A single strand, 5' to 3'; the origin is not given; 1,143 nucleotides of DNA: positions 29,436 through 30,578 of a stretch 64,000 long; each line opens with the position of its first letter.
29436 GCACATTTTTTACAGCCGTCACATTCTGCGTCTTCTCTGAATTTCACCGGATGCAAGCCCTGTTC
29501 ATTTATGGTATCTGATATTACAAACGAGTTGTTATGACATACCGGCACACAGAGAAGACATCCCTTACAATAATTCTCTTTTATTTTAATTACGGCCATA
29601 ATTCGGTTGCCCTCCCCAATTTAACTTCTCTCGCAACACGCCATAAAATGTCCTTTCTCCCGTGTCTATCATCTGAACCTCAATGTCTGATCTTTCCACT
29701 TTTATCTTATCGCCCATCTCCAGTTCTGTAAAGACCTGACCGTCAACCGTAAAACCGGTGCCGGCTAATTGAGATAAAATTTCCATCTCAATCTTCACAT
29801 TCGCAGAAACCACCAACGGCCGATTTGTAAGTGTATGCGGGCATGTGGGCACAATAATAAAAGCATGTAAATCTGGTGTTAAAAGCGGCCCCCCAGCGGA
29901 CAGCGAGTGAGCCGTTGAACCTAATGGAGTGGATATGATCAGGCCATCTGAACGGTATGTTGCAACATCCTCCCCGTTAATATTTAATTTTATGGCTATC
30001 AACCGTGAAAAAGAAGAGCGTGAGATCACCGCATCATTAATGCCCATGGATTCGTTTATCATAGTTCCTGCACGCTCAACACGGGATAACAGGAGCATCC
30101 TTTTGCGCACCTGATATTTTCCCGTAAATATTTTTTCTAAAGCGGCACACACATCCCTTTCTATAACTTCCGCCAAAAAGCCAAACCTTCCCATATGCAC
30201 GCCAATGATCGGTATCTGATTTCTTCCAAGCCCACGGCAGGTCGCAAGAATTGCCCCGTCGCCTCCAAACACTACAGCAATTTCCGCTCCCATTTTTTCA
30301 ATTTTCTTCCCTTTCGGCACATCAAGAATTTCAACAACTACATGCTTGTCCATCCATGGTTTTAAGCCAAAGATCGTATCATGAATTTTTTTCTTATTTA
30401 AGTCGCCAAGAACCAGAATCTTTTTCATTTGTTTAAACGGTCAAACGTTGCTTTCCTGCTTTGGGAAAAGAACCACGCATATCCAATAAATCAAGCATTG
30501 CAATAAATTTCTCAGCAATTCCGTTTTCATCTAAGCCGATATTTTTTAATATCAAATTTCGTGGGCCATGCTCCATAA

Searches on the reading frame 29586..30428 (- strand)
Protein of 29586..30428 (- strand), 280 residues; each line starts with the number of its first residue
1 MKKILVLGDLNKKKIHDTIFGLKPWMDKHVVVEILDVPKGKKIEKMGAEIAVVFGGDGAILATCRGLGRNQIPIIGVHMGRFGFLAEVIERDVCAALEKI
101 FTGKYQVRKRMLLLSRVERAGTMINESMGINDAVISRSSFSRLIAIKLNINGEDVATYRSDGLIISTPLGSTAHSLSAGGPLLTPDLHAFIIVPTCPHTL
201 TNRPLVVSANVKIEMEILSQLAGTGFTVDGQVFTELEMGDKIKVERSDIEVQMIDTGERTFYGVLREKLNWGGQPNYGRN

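Call 32: find_encoding_contigs(protein=window:29586-30428:-, flank=10000, max_places=6)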
Protein window:29586-30428:- (280 aa): 6 contigs read that carry it; 6 places shown.
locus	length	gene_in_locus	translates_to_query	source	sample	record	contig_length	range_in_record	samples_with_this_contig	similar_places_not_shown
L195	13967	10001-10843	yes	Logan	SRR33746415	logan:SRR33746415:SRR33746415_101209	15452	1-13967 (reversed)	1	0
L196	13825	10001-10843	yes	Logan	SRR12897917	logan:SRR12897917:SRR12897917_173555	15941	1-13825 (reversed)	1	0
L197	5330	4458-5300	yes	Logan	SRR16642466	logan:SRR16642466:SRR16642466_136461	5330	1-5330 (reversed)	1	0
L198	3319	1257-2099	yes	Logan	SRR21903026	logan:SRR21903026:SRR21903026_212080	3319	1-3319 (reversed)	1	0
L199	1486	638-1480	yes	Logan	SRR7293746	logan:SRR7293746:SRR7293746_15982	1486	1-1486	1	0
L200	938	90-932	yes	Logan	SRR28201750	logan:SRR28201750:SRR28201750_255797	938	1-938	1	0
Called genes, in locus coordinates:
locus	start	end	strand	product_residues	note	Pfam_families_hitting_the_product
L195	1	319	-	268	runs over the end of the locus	PF07714:PK_Tyr_Ser-Thr, PF00069:Pkinase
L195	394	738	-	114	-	-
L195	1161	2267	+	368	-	PF00155:Aminotran_1_2 (weak), PF01041:DegT_DnrJ_EryC1, PF01053:Cys_Met_Meta_PP (weak)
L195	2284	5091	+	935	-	PF04453:LptD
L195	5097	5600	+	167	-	PF01467:CTP_transf_like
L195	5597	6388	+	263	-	PF13277:YmdB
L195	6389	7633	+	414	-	PF13742:tRNA_anti_2, PF01336:tRNA_anti-codon, PF02601:Exonuc_VII_L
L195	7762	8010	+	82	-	PF02609:Exonuc_VII_S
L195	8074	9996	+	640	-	PF00456:Transketolase_N, PF13292:DXP_synthase_N, PF02775:TPP_enzyme_C (weak), PF02779:Transket_pyr, PF02780:Transketolase_C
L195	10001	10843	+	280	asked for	PF01513:NAD_kinase, PF20143:NAD_kinase_C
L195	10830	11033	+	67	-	PF12837:Fer4_6 (faint), PF14697:Fer4_21 (weak), PF00037:Fer4 (faint), PF12838:Fer4_7, PF13187:Fer4_9 (weak)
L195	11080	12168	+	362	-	PF01855:POR_N, PF02780:Transketolase_C, PF17147:PFOR_II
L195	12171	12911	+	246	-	PF02775:TPP_enzyme_C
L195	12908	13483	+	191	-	PF01558:POR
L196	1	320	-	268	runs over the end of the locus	PF07714:PK_Tyr_Ser-Thr, PF00069:Pkinase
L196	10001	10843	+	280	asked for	PF01513:NAD_kinase, PF20143:NAD_kinase_C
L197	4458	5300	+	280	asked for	PF01513:NAD_kinase, PF20143:NAD_kinase_C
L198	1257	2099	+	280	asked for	PF01513:NAD_kinase, PF20143:NAD_kinase_C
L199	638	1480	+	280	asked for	PF01513:NAD_kinase, PF20143:NAD_kinase_C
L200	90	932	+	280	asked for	PF01513:NAD_kinase, PF20143:NAD_kinase_C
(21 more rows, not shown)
